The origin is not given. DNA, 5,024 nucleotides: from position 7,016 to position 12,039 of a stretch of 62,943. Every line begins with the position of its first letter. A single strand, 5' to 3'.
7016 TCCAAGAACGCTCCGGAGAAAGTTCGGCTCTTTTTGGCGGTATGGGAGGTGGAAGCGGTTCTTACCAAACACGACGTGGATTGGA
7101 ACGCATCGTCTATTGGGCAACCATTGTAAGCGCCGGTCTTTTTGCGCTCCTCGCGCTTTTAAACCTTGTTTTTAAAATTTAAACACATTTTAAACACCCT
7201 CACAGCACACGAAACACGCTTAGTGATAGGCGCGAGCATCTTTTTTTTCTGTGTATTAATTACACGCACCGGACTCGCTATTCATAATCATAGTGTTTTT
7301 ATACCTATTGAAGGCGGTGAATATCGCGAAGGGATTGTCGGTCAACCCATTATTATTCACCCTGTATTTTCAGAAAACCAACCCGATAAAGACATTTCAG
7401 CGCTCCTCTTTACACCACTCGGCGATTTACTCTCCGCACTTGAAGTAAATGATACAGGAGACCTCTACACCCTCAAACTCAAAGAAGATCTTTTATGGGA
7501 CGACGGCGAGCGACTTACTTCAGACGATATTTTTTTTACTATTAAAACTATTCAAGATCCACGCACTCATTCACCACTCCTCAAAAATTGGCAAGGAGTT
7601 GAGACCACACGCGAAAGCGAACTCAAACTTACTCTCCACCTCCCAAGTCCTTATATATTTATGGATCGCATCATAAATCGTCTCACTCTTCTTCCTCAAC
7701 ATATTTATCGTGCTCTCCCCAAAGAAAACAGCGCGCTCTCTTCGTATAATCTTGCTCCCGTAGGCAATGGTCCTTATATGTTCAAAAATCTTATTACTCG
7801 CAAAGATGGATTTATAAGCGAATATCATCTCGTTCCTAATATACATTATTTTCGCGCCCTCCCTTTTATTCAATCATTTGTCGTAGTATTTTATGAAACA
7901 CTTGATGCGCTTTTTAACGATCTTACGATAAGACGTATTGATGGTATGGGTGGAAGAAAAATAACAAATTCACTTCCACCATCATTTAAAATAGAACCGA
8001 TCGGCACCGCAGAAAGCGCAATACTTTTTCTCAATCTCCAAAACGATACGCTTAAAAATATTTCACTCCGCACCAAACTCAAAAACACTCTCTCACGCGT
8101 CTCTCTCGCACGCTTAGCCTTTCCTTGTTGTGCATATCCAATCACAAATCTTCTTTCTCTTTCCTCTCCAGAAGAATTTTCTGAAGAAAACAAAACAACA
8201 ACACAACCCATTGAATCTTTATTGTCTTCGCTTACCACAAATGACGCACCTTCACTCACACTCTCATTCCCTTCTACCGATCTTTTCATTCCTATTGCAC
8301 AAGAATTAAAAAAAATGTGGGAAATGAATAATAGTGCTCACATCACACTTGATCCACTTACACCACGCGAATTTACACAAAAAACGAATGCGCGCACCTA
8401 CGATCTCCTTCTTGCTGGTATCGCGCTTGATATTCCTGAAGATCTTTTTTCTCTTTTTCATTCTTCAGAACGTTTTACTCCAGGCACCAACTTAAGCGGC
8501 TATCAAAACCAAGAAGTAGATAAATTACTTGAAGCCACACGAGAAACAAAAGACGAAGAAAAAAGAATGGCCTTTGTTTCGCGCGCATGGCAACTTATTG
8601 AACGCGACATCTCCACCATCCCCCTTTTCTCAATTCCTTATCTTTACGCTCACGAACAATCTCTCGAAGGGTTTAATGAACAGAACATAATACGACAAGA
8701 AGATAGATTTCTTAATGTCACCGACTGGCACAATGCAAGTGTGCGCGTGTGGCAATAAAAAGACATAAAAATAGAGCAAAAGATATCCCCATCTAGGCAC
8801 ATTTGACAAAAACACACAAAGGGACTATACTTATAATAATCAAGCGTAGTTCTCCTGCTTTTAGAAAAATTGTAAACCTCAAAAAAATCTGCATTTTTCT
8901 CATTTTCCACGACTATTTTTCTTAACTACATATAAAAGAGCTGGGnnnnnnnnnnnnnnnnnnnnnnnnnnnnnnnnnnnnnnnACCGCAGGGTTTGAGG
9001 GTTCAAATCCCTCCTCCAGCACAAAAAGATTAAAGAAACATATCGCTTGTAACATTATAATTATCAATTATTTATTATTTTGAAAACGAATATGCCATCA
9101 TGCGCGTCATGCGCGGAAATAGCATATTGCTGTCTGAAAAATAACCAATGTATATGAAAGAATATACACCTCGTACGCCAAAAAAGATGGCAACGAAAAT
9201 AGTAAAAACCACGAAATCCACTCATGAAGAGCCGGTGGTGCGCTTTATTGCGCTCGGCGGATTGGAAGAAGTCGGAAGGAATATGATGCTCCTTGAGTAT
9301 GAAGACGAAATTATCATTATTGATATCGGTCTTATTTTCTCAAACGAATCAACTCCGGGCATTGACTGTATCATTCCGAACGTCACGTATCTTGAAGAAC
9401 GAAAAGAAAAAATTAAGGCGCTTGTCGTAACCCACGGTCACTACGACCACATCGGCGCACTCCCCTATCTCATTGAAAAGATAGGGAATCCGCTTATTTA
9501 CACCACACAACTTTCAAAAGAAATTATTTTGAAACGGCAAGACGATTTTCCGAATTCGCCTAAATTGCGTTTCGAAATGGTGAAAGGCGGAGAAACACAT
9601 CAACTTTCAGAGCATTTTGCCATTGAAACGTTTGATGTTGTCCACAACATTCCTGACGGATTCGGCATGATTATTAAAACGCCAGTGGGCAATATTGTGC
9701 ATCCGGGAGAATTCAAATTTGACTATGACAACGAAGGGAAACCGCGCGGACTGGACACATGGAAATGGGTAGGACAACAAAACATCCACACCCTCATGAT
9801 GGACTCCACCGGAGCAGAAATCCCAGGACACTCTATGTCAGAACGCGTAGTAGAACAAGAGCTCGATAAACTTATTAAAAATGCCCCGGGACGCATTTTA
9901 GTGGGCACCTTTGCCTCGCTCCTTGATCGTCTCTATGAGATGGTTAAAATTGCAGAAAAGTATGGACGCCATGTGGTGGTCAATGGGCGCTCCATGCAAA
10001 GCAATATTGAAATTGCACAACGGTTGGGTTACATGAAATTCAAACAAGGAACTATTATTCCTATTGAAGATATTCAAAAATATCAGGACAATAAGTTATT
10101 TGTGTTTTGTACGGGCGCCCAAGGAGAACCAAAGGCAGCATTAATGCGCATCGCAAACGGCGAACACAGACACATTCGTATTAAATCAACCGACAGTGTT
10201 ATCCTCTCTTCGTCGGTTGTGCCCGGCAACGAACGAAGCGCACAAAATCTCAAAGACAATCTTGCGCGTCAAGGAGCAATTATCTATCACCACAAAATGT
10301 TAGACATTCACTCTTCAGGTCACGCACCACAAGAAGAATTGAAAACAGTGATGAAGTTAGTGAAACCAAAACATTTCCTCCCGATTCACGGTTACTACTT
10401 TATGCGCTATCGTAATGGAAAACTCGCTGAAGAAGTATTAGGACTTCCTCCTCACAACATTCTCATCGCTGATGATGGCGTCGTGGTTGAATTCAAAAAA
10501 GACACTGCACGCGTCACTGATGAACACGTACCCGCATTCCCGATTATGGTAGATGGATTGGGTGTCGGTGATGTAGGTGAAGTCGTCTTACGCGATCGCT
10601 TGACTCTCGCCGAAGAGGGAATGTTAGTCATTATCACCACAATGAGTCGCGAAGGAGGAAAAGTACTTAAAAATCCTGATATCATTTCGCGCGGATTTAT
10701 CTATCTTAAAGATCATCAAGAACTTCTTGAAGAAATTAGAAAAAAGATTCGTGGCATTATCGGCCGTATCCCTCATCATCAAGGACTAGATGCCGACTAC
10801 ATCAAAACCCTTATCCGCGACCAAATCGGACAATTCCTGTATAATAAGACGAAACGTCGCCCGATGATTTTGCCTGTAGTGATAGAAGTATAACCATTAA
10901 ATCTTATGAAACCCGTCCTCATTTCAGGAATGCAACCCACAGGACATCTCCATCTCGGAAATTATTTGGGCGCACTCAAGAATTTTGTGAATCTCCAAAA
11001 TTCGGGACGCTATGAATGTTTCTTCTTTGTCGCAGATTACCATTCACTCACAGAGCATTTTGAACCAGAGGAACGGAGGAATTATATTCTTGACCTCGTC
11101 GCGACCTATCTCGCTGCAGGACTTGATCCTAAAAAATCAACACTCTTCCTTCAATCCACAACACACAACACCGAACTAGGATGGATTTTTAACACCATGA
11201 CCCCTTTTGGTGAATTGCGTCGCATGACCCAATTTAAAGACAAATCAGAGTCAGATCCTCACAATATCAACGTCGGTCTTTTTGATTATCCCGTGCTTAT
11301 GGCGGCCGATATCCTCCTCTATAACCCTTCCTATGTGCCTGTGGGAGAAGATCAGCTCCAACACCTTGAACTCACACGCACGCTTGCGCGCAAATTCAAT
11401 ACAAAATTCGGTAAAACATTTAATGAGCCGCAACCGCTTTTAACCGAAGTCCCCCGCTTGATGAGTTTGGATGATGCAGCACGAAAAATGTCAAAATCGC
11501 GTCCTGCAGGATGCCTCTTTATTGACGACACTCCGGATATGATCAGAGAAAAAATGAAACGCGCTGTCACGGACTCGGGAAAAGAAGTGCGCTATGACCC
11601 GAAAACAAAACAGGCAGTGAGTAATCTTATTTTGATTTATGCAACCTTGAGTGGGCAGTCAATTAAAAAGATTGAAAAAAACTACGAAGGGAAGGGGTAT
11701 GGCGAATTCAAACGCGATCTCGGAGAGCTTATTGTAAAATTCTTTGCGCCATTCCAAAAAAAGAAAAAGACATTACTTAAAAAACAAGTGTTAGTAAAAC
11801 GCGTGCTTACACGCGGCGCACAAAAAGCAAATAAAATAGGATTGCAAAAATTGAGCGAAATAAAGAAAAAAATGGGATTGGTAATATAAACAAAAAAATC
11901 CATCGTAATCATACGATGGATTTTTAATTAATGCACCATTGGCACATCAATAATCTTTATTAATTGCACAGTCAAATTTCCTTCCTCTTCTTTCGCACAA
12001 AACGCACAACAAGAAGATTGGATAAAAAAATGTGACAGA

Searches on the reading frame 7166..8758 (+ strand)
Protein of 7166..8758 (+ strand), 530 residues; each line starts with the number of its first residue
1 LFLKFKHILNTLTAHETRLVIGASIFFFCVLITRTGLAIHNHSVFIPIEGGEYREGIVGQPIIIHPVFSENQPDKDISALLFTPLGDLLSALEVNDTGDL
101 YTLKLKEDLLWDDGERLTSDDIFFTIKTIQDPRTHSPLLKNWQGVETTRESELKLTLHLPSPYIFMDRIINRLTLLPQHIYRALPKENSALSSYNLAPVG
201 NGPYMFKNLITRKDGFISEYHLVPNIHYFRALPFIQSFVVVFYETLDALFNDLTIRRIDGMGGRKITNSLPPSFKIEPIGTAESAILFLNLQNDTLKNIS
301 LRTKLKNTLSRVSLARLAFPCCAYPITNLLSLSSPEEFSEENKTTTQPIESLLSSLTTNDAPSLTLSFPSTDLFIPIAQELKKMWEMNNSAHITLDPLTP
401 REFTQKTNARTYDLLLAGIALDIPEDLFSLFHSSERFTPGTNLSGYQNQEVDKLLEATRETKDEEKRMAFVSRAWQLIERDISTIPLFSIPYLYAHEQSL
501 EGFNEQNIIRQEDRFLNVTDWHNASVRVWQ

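Call 21: search_protein_families(library=pfam, proteins=[window:7166-8758:+], max_evalue=0.00001)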
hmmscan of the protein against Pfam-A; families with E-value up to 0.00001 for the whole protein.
window:7166-8758:+ (530 aa): 1 family
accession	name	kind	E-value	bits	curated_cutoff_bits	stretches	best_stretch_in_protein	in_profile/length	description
PF00496.27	SBP_bac_5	-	2e-24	86.8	32.4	1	86-430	4-357/368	Bacterial extracellular solute-binding proteins, family 5 Middle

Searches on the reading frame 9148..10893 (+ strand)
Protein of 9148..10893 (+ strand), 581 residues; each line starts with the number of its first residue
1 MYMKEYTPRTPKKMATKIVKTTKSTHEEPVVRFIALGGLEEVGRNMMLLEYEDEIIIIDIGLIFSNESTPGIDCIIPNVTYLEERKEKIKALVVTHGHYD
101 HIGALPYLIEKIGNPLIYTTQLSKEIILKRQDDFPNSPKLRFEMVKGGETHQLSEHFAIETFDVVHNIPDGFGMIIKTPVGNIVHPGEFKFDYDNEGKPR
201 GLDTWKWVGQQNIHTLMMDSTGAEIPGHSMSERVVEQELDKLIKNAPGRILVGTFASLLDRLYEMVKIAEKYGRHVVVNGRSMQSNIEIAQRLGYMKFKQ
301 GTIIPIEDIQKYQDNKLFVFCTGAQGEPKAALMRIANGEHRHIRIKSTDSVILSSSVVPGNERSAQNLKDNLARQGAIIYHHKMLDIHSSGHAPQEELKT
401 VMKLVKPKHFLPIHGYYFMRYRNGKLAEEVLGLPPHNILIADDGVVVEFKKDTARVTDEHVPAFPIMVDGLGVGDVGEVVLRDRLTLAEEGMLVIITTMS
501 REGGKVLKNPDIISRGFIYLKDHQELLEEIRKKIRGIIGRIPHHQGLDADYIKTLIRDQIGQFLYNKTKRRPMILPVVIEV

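Call 21: search_protein_families(library=pfam, proteins=[window:9148-10893:+], max_evalue=0.00001)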
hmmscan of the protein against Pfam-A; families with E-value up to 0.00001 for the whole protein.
window:9148-10893:+ (581 aa): 5 families
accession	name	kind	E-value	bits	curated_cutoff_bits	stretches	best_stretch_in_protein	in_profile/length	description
PF22505.1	RNase_J_b_CASP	-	4.1e-44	149.8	27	1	248-371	2-125/126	Ribonuclease J, beta-CASP domain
PF17770.6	RNase_J_C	-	6.5e-30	104.6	23.8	1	480-581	1-102/102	Ribonuclease J C-terminal domain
PF00753.33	Lactamase_B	-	9.6e-11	42.4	22.7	1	42-139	4-94/196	Metallo-beta-lactamase superfamily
PF07521.17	RMMBL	-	1.3e-08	35.2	21.6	1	386-415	10-40/63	Zn-dependent metallo-hydrolase RNA specificity domain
PF12706.13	Lactamase_B_2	-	2.4e-08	34.2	27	1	84-192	24-147/200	Beta-lactamase superfamily domain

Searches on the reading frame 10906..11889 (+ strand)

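Call 76: search_protein_families(library=pfam, proteins=[window:10906-11889:+], max_evalue=0.0001)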
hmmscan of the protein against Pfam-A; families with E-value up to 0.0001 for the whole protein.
window:10906-11889:+ (327 aa): 1 family
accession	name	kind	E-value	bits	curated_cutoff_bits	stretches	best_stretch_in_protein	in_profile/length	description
PF00579.31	tRNA-synt_1b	-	1.2e-71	241.9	21.1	1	4-280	7-291/292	tRNA synthetases class I (W and Y)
